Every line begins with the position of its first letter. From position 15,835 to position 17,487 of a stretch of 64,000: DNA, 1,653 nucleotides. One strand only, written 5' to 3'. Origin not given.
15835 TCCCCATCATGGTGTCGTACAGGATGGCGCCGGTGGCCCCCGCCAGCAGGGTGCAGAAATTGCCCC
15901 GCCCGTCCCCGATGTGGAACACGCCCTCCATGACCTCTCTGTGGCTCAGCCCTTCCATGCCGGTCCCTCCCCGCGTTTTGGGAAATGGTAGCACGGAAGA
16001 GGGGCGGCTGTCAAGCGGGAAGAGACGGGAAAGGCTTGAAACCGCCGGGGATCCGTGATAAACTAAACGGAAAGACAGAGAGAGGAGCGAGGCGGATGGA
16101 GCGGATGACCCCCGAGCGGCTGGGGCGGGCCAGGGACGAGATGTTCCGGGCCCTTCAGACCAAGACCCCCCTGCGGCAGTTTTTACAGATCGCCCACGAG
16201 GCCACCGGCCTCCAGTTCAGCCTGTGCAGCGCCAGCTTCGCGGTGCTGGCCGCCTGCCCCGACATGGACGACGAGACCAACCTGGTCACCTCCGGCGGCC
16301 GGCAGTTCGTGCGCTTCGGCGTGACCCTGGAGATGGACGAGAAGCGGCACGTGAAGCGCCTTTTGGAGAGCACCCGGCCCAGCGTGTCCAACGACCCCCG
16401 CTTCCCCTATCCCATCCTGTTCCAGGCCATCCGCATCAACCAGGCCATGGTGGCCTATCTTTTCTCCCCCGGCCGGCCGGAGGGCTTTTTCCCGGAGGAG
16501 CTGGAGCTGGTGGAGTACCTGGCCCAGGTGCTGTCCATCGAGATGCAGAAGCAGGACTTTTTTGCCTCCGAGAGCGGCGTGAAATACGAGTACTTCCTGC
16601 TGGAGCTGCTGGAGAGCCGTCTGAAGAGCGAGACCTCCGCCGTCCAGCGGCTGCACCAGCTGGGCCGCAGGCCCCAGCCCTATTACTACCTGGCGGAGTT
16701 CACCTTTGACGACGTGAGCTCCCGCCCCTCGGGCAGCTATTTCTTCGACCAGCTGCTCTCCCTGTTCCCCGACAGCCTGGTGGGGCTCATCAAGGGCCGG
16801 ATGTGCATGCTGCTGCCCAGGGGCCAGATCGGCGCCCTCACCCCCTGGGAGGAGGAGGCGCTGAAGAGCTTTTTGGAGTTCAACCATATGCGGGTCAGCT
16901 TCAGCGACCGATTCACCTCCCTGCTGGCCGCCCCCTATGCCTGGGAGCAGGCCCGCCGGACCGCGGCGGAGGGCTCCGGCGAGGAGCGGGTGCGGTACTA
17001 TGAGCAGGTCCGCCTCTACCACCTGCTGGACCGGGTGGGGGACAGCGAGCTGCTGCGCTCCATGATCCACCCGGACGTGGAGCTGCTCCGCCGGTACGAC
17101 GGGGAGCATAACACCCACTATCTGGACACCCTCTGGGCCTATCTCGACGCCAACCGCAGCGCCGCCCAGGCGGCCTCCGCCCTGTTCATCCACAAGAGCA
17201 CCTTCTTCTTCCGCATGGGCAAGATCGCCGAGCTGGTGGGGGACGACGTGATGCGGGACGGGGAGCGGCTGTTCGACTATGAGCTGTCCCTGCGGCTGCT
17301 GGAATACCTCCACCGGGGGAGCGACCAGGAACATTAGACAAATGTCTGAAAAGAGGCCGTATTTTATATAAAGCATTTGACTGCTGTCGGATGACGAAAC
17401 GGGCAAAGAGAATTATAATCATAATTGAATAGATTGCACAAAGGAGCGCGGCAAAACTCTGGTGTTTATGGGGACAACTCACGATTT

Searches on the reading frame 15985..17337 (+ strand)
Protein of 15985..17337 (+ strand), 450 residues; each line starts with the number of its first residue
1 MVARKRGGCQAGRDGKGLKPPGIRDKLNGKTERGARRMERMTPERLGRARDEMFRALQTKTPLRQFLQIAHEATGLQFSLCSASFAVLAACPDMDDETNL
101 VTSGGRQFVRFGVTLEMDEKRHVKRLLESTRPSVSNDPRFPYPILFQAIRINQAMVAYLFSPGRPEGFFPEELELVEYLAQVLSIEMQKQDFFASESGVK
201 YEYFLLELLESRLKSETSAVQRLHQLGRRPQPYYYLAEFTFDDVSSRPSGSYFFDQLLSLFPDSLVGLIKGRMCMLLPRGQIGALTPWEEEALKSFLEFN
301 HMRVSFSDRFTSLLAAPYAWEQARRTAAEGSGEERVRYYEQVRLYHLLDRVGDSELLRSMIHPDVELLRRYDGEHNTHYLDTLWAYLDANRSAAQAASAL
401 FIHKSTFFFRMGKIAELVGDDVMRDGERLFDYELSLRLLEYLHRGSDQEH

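Call 4: search_protein_families(library=pfam, proteins=[window:15985-17337:+], max_evalue=0.01)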
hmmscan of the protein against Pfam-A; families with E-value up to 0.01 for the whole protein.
window:15985-17337:+ (450 aa): 2 families
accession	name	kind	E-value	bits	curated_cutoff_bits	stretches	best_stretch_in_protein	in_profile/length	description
PF13556.12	HTH_30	-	1.9e-13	50.4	27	1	379-437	1-58/59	PucR C-terminal helix-turn-helix domain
PF17853.6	GGDEF_2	-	0.00029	21.5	24.5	1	216-327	6-114/116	GGDEF-like domain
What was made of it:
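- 15985..17337 (+): PucR/CdaR-type transcriptional regulator. PF13556 HTH_30, E 1.9e-13 (call 4).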

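Call 5: search_protein_families(library=ncbifam, proteins=[window:15985-17337:+], max_evalue=0.001)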
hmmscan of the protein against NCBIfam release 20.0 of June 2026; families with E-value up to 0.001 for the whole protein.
window:15985-17337:+ (450 aa): 3 families
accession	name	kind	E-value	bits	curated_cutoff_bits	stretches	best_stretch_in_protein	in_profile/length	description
NF008550.0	PRK11477.1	equivalog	4.6e-09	35.6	612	1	301-432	245-376/385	CdaR family transcriptional regulator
NF058503.1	SprTransRegAdeR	equivalog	1.3e-07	31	700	1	335-424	296-385/403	sporulation transcriptional activator AdeR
NF045769.1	TransActPmfR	equivalog_domain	1.8e-07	30.1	800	1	291-424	319-448/470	transcciptional activator PmfR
